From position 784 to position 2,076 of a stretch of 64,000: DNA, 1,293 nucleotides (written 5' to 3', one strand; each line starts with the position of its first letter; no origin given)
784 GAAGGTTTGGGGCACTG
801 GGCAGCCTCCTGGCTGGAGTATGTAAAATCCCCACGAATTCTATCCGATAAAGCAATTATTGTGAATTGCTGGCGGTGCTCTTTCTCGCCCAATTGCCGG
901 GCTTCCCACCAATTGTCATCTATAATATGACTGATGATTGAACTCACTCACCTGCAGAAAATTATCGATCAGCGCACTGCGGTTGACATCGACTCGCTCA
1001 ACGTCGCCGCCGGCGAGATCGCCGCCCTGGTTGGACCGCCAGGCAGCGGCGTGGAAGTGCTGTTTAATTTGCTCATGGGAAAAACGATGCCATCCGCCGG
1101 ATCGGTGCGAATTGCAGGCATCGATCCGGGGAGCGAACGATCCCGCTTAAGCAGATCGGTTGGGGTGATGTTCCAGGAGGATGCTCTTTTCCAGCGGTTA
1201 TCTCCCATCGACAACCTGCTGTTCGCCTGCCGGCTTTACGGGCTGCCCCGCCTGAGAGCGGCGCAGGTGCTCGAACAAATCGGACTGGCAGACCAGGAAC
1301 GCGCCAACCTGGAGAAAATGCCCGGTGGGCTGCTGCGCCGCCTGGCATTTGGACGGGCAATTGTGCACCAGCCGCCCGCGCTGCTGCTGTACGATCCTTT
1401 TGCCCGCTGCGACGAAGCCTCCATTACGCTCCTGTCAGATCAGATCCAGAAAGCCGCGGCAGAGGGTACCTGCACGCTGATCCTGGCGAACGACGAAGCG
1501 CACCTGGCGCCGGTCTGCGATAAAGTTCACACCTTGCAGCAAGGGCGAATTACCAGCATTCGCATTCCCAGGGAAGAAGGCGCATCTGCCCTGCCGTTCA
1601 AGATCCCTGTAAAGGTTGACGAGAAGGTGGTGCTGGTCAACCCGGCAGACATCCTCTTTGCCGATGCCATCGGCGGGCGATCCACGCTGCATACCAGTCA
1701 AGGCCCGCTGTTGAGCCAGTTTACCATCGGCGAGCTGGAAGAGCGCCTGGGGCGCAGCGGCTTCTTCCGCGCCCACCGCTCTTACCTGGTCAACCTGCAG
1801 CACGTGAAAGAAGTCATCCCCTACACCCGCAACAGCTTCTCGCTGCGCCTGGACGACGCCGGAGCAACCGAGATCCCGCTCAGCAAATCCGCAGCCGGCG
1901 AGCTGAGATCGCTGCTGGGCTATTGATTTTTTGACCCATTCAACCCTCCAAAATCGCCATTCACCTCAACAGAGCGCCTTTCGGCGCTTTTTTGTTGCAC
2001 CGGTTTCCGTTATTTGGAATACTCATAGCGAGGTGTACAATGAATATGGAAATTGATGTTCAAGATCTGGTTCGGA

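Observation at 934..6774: LytTR DNA-binding domain fused to a dead ABC ATPase domain, in an operon with one live ATPase and a pseudo-heterodimeric ABC-2 permease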

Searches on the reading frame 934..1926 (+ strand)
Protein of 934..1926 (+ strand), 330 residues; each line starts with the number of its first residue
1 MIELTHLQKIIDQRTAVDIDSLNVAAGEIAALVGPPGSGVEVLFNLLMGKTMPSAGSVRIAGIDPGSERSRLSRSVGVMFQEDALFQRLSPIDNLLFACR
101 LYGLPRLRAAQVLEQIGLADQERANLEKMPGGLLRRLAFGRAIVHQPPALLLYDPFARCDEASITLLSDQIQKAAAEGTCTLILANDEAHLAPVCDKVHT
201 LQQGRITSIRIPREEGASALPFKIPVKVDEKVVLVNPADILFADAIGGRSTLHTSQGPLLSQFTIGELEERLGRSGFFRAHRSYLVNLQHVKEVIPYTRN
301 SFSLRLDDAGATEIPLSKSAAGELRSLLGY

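Call 3: search_protein_families(library=pfam, proteins=[window:934-1926:+], max_evalue=0.01)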
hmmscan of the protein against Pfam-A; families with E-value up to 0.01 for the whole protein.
window:934-1926:+ (330 aa): 2 families
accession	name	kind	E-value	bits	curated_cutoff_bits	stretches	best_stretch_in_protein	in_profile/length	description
PF04397.21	LytTR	-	5.9e-22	78.2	22.6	1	231-328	2-97/98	LytTr DNA-binding domain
PF00005.33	ABC_tran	-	8.7e-19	68.9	25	1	21-156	5-136/137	ABC transporter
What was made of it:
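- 934..1926 (+): Gene for the pseudo-NBD-LytTR protein (330 aa). Carries PF00005 and PF04397 (call 3).
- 1624..1917 (+): LytTR DNA-binding domain (aa 231-328). PF04397 at 78.2 bits, E = 5.9e-22 (call 3).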

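Call 4: search_protein_families(library=ncbifam, proteins=[window:934-1926:+], max_evalue=0.01)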
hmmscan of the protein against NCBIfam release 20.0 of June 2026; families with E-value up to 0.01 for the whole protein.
window:934-1926:+ (330 aa): 160 families (the best 25 are shown)
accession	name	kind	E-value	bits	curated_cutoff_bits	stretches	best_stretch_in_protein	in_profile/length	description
TIGR01188.1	drrA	subfamily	1.1e-30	107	312.45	1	12-214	4-210/302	daunorubicin resistance ABC transporter, ATP-binding protein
TIGR03864.1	PQQ_ABC_ATP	hypoth_equivalog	5.7e-30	104.5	302.25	1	2-208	2-212/236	ABC transporter, ATP-binding subunit, PQQ-dependent alcohol dehydrogenase system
NF010060.0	PRK13537.1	equivalog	7.3e-24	84.2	521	1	2-209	16-227/314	nodulation factor ABC transporter ATP-binding protein NodI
TIGR02673.1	FtsE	equivalog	6.5e-23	81.5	264.85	1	1-204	1-213/214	cell division ATP-binding protein FtsE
TIGR00968.1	3a0106s01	subfamily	1.6e-22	80.1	342.75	1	3-213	2-216/237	sulfate ABC transporter ATP-binding protein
TIGR01189.1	ccmA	equivalog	2e-22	79.9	131.6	1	12-188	11-187/198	heme ABC exporter ATP-binding protein CcmA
TIGR04406.1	LPS_export_lptB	equivalog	6.7e-22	77.9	240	1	3-207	3-214/239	LPS export ABC transporter ATP-binding protein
TIGR01277.1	thiQ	equivalog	9.7e-22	77.6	245.05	1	21-208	18-209/213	thiamine ABC transporter ATP-binding protein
TIGR03265.1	PhnT2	equivalog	1.2e-21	77.4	457.7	1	2-214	5-221/353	putative 2-aminoethylphosphonate ABC transporter ATP-binding protein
TIGR02982.1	heterocyst_DevA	subfamily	2.1e-21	76.5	295.8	1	8-206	11-219/220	ABC exporter ATP-binding subunit, DevA family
NF033858.1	ABC2_perm_RbbA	equivalog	1.1e-20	73.2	1050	1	2-213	267-482/909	ribosome-associated ATPase/putative transporter RbbA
NF010061.0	PRK13538.1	equivalog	1.2e-20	74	195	1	1-191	5-196/211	cytochrome c biogenesis heme-transporting ATPase CcmA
TIGR03740.1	galliderm_ABC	subfamily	2.2e-20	73.3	309.75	1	3-207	2-203/223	lantibiotic protection ABC transporter ATP-binding subunit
NF006987.0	PRK09452.1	equivalog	4.6e-20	71.6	482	1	1-214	17-234/378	spermidine/putrescine ABC transporter ATP-binding protein PotA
NF043075.1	MMSYN1_0197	equivalog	2.5e-19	69.4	550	1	1-213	2-218/341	spermidine/putrescine ABC transporter ATP-binding protein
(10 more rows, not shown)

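Call 5: find_homologous_proteins(query=window:934-1926:+, max_evalue=0.001)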
Query window:934-1926:+ (330 aa): 2113 proteins with E <= 0.001 among 8000 candidates; the best 120 are listed.
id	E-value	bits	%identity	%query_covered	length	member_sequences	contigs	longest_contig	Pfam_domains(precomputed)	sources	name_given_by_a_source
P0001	8.3e-211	717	100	100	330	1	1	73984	PF00005.34,PF04397.22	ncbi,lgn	-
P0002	7.0e-178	609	85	100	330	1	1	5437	PF00005.34,PF04397.22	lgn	-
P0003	1.0e-169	582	81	100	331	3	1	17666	PF00005.34,PF04397.22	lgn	-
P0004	2.5e-131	456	63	100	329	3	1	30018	PF00005.34,PF04397.22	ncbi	ncbi:MAG: LytTR family transcriptional regulator DNA-binding domain-containing protein [Anaerolineal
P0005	1.5e-130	453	63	100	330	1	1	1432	PF00005.34,PF04397.22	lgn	-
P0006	1.6e-130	453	64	100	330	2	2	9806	PF00005.34,PF04397.22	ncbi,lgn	-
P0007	5.8e-130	451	62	100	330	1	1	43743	PF00005.34,PF04397.22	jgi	jgi:ABC-2 type transport system ATP-binding protein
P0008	2.3e-129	449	64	100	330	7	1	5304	PF00005.34,PF04397.22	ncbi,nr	ncbi:MAG: LytTR family transcriptional regulator DNA-binding domain-containing protein [Anaerolineal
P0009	5.3e-129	448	62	100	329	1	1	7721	PF00005.34,PF04397.22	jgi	jgi:ABC-2 type transport system ATP-binding protein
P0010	5.8e-129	448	65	100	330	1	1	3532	PF00005.34,PF04397.22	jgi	-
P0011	1.5e-128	447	64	100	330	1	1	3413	PF00005.34,PF04397.22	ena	-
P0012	2.5e-128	446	62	100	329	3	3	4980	PF00005.34,PF04397.22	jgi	jgi:ABC-2 type transport system ATP-binding protein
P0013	2.9e-128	446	62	100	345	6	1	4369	PF00005.34,PF04397.22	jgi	jgi:ABC-2 type transport system ATP-binding protein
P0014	4.8e-128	445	64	100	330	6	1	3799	PF00005.34,PF04397.22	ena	-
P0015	5.1e-128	445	63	100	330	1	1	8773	PF00005.34,PF04397.22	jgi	jgi:ABC-2 type transport system ATP-binding protein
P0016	6.7e-128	444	64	100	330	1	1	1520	PF00005.34,PF04397.22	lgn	-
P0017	8.7e-128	444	64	100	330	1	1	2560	PF00005.34,PF04397.22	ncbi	-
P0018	1.1e-127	444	63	100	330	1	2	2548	PF00005.34,PF04397.22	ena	-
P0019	1.4e-127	443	63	100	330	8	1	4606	PF00005.34,PF04397.22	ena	-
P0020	2.7e-127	442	60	100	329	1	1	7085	PF00005.34,PF04397.22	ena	-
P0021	2.7e-127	442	63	100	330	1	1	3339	PF00005.34,PF04397.22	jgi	-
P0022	2.8e-127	442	63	100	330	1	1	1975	PF00005.34,PF04397.22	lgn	-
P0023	3.7e-127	442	62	100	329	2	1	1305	PF00005.34,PF04397.22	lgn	-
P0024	4.0e-127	442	61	100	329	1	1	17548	PF00005.34,PF04397.22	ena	-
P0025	4.4e-127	442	62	100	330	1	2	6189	PF00005.34,PF04397.22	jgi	jgi:ABC-2 type transport system ATP-binding protein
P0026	5.2e-127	442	60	100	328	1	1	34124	PF00005.34,PF04397.22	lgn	-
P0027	6.7e-127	441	64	100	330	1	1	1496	PF00005.34,PF04397.22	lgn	-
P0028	9.1e-127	441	63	100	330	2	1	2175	PF00005.34,PF04397.22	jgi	-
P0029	1.2e-126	440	62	100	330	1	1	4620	PF00005.34,PF04397.22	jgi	-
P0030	1.4e-126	440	63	100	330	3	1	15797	PF00005.34,PF04397.22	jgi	jgi:ABC-2 type transport system ATP-binding protein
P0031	1.6e-126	440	63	100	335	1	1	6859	PF00005.34,PF04397.22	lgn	-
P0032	1.6e-126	440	64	100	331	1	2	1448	PF00005.34,PF04397.22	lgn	-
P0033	3.2e-126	439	63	100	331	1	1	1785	PF00005.34,PF04397.22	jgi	jgi:ABC-2 type transport system ATP-binding protein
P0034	3.4e-126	439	62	100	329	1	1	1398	PF00005.34,PF04397.22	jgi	jgi:ABC-2 type transport system ATP-binding protein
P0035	3.6e-126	439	63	100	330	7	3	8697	PF00005.34,PF04397.22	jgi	jgi:ABC-2 type transport system ATP-binding protein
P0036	4.0e-126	439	62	100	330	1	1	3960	PF00005.34,PF04397.22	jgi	jgi:ABC-2 type transport system ATP-binding protein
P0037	5.2e-126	438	62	100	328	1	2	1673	PF00005.34,PF04397.22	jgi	jgi:ABC-2 type transport system ATP-binding protein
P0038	6.3e-126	438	62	100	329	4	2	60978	PF00005.34,PF04397.22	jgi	jgi:ABC-2 type transport system ATP-binding protein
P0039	6.8e-126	438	65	100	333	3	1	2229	PF00005.34,PF04397.22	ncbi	-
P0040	9.0e-126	437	63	100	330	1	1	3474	PF00005.34,PF04397.22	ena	-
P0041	9.5e-126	437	60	100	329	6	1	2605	PF00005.34,PF04397.22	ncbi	-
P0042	1.5e-125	437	62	100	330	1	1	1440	PF00005.34,PF04397.22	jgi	-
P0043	1.7e-125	437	63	100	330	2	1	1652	PF00005.34,PF04397.22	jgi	jgi:ABC-2 type transport system ATP-binding protein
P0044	1.9e-125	436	61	100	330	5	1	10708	PF00005.34,PF04397.22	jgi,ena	-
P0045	2.0e-125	436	62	100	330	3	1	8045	PF00005.34,PF04397.22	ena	-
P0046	2.0e-125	436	60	100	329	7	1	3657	PF00005.34,PF04397.22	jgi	jgi:ABC-2 type transport system ATP-binding protein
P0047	2.2e-125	436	62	100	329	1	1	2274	PF00005.34,PF04397.22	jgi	-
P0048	3.1e-125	436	61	100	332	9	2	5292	PF00005.34,PF04397.22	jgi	jgi:ABC-2 type transport system ATP-binding protein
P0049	3.3e-125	436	62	100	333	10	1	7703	PF00005.34,PF13401.13,PF04397.22,PF13191.13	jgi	jgi:ABC-2 type transport system ATP-binding protein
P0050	3.4e-125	436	62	100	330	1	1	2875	PF00005.34,PF04397.22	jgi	jgi:ABC-2 type transport system ATP-binding protein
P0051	3.8e-125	435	62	100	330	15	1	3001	PF00005.34,PF04397.22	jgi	jgi:ABC-2 type transport system ATP-binding protein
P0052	5.6e-125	435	61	100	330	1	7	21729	PF00005.34,PF04397.22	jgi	jgi:ABC-2 type transport system ATP-binding protein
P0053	5.8e-125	435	63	100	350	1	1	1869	PF00005.34,PF04397.22,PF13191.13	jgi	jgi:ABC-2 type transport system ATP-binding protein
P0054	6.9e-125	435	61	100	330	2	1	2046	PF00005.34,PF04397.22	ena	-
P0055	8.9e-125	434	61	100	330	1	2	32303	PF00005.34,PF04397.22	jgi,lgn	jgi:ABC-2 type transport system ATP-binding protein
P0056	1.1e-124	434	62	100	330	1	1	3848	PF00005.34,PF04397.22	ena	-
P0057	1.2e-124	434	61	100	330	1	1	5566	PF00005.34,PF04397.22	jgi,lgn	jgi:ABC-2 type transport system ATP-binding protein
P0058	1.4e-124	434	61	100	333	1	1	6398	PF00005.34,PF04397.22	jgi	jgi:ABC-2 type transport system ATP-binding protein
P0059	2.3e-124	433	59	100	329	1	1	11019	PF00005.34,PF04397.22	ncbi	-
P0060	3.3e-124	432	62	100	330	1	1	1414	PF00005.34,PF04397.22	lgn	-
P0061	3.4e-124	432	61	100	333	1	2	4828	PF00005.34,PF04397.22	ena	-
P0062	3.4e-124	432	60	100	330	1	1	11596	PF00005.34,PF04397.22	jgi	jgi:ABC-2 type transport system ATP-binding protein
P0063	3.8e-124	432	62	100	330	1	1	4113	PF00005.34,PF04397.22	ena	-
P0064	4.5e-124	432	60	100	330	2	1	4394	PF00005.34,PF04397.22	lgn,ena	-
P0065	5.9e-124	432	62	100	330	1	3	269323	PF00005.34,PF04397.22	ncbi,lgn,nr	ncbi:MAG: ATP-binding cassette domain-containing protein [Anaerolineales bacterium]|nr:ATP-binding c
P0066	6.1e-124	431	62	100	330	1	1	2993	PF00005.34,PF04397.22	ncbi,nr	ncbi:MAG: LytTR family transcriptional regulator DNA-binding domain-containing protein [Anaerolineae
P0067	6.8e-124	431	61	100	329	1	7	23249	PF00005.34,PF04397.22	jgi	jgi:ABC-2 type transport system ATP-binding protein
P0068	6.9e-124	431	63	100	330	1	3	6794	PF00005.34,PF04397.22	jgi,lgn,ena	-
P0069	7.1e-124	431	60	100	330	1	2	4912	PF00005.34,PF04397.22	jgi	jgi:ABC-2 type transport system ATP-binding protein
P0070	7.8e-124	431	60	100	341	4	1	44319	PF00005.34,PF04397.22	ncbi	-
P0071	7.9e-124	431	61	100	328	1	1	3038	PF00005.34,PF04397.22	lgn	-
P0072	8.7e-124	431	62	100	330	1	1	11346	PF00005.34,PF04397.22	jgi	jgi:ABC-2 type transport system ATP-binding protein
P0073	8.7e-124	431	61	100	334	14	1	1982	PF00005.34,PF04397.22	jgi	jgi:ABC-2 type transport system ATP-binding protein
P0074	8.8e-124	431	61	100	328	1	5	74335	PF00005.34,PF04397.22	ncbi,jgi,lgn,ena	-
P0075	1.2e-123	430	60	100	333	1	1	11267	PF00005.34,PF04397.22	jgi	-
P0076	1.3e-123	430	63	100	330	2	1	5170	PF00005.34,PF04397.22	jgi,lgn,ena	-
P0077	1.3e-123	430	61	100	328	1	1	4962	PF00005.34,PF04397.22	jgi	jgi:ABC-2 type transport system ATP-binding protein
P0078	1.5e-123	430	61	100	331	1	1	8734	PF00005.34,PF04397.22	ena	-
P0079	1.6e-123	430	62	100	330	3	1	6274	PF00005.34,PF04397.22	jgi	jgi:ABC-2 type transport system ATP-binding protein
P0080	2.1e-123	430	62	100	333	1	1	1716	PF00005.34,PF04397.22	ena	-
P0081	2.3e-123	430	60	100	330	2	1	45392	PF00005.34,PF04397.22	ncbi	-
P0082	2.3e-123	430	61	100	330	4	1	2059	PF00005.34,PF04397.22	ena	-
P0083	2.5e-123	429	62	100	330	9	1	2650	PF00005.34,PF04397.22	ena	-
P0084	2.7e-123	429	61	100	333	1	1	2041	PF00005.34,PF04397.22,PF13191.13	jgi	jgi:ABC-2 type transport system ATP-binding protein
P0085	2.8e-123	429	61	100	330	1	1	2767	PF00005.34,PF04397.22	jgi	jgi:ABC-2 type transport system ATP-binding protein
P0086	2.8e-123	429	61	100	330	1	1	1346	PF00005.34,PF04397.22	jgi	jgi:ABC-2 type transport system ATP-binding protein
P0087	2.9e-123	429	61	100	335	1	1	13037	PF00005.34,PF04397.22,PF13191.13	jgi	jgi:ABC-2 type transport system ATP-binding protein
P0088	5.1e-123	428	61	100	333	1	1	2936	PF00005.34,PF04397.22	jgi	jgi:ABC-2 type transport system ATP-binding protein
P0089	6.2e-123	428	61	100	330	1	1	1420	PF00005.34,PF04397.22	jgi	jgi:ABC-2 type transport system ATP-binding protein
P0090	7.0e-123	428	63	100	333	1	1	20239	PF00005.34,PF04397.22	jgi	jgi:ABC-2 type transport system ATP-binding protein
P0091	7.3e-123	428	60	100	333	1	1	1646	PF00005.34,PF04397.22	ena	-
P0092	7.3e-123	428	61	100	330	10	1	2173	PF00005.34,PF04397.22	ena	-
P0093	7.7e-123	428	61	100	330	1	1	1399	PF00005.34,PF04397.22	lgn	-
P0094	7.7e-123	428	62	100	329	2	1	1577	PF00005.34,PF04397.22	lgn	-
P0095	8.6e-123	428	60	100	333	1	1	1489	PF00005.34,PF04397.22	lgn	-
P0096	9.0e-123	428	61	100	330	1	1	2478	PF00005.34,PF04397.22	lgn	-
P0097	9.2e-123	428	61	100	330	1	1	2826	PF00005.34,PF04397.22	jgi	-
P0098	1.0e-122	427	61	100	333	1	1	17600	PF00005.34,PF04397.22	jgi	jgi:ABC-2 type transport system ATP-binding protein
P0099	1.2e-122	427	62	100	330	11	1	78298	PF00005.34,PF04397.22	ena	-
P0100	1.2e-122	427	60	100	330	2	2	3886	PF00005.34,PF04397.22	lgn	-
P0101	1.2e-122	427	61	100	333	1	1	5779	PF00005.34,PF04397.22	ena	-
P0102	1.4e-122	427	59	100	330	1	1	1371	PF00005.34,PF04397.22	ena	-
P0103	1.7e-122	427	61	100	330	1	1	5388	PF00005.34,PF04397.22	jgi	jgi:ABC-2 type transport system ATP-binding protein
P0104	1.7e-122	427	60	100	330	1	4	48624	PF00005.34,PF04397.22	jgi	jgi:ABC-2 type transport system ATP-binding protein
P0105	1.9e-122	427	60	100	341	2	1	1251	PF00005.34,PF04397.22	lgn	-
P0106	2.0e-122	426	60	100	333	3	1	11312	PF00005.34,PF04397.22,PF13191.13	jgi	jgi:ABC-2 type transport system ATP-binding protein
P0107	2.6e-122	426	61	100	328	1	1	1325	PF00005.34,PF04397.22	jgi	jgi:ABC-2 type transport system ATP-binding protein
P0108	2.7e-122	426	60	100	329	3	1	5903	PF00005.34,PF04397.22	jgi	jgi:ABC-2 type transport system ATP-binding protein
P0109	2.8e-122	426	61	100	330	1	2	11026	PF00005.34,PF04397.22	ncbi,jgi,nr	ncbi:MAG: ATP-binding cassette domain-containing protein [Chloroflexi bacterium]|nr:MAG: ATP-binding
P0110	2.8e-122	426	60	100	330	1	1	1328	PF00005.34,PF04397.22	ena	-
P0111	2.8e-122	426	61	100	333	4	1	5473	PF00005.34,PF04397.22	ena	-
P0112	2.9e-122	426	59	100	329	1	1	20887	PF00005.34,PF04397.22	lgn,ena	-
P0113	3.0e-122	426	60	100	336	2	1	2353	PF00005.34,PF04397.22,PF13191.13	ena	-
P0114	3.1e-122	426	61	100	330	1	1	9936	PF00005.34,PF04397.22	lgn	-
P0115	3.4e-122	426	60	100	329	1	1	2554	PF00005.34,PF04397.22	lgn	-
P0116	3.5e-122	426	60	100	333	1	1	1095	PF00005.34,PF04397.22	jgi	jgi:ABC-2 type transport system ATP-binding protein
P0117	4.2e-122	425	62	100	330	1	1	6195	PF00005.34,PF04397.22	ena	-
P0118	4.5e-122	425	58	100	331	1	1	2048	PF00005.34,PF04397.22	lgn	-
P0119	4.9e-122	425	60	100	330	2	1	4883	PF00005.34,PF04397.22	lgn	-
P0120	4.9e-122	425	61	100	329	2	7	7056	PF00005.34,PF04397.22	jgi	jgi:ABC-2 type transport system ATP-binding protein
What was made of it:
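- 934..1926 (+): The 120 closest homologues all have the same two domains (call 5).
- The same 330-aa architecture occurs in all 120 top hits from many independent assemblies (call 5).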

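Call 22: find_related_loci(query=window:934-1926:+, collection=genome_contigs, flank=8000)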
Query window:934-1926:+ (330 aa) in genome_contigs; peptide patterns used: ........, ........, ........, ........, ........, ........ (x = any residue, [..] = any of these).
382 stretches matched a pattern; 162 encode a relative of the query (tblastn E <= 1e-3); the best 80 are kept; 80 distinct loci.
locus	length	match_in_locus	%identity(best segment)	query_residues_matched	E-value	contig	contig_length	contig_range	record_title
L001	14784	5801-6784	61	1-330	7e-132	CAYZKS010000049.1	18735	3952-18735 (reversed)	MAG TPA_asm: uncultured Anaerolineales bacterium isolate SRP098346_co1_3 genome assembly, contig: NODE_2917_length_18735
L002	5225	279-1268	62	1-330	1e-131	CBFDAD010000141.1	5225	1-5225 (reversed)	MAG TPA_asm: uncultured bacterium isolate SRR26215687_binner12_Refined_53 genome assembly, contig: ERZ25073490.14857, wh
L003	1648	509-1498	61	1-330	3e-140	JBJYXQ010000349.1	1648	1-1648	MAG: Anaerolineae bacterium isolate S5_7_050615r2r1_22 S5_7_050615r2r1_22_000000000349, whole genome shotgun sequence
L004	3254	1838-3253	60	1-330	5e-134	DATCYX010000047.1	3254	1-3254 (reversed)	MAG TPA_asm: Anaerolineales bacterium isolate SMAG_U55 k141_34912, whole genome shotgun sequence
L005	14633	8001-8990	59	1-330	6e-129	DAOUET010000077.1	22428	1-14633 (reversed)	MAG TPA_asm: Anaerolineales bacterium isolate N7_331 k137_60947, whole genome shotgun sequence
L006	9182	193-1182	61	1-330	2e-128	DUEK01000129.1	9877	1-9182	MAG TPA_asm: Thermoflexia bacterium isolate G79 Contig129, whole genome shotgun sequence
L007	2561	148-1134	59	1-330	1e-134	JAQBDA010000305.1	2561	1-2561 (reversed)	MAG: Chloroflexota bacterium isolate MAG_401_bin-08 401_bin-08_ctg-305, whole genome shotgun sequence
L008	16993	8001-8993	59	1-330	1e-126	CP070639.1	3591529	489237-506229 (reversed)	MAG: Anaerolineales bacterium isolate bin917 chromosome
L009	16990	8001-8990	59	1-330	1e-125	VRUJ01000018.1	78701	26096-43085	MAG: Chloroflexota bacterium isolate MohnsGC08_bin188 NODE_18_length_78701_cov_52.925303, whole genome shotgun sequence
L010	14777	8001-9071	56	1-330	5e-125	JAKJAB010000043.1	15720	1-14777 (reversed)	MAG: Chloroflexota bacterium isolate UR.bin85 NODE_43_length_15720_cov_2.342262, whole genome shotgun sequence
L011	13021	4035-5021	59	2-330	7e-125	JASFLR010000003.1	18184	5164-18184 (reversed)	MAG: Anaerolineae bacterium isolate D0817M12metaG_sub_Bin_293 D0817M12metaG_FD_scaffold_85_c1, whole genome shotgun sequ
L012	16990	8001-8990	61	1-330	6e-124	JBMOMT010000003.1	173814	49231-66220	MAG: Chloroflexota bacterium isolate Betzabe_MAG057 MAG057_3, whole genome shotgun sequence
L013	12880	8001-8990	58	1-330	3e-123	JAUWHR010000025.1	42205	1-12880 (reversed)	MAG: Anaerolineae bacterium isolate CSMAG_2273 CSMAG_2273_k141_3735436_length_42205_cov_15.6446, whole genome shotgun se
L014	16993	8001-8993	58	1-330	1e-122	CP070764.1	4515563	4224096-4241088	MAG: Chloroflexota bacterium isolate bin26 chromosome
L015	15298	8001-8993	58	1-330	2e-122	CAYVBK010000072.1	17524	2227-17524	MAG TPA_asm: uncultured Anaerolineae bacterium isolate binchicken_co44_225 genome assembly, contig: NODE_4367_length_175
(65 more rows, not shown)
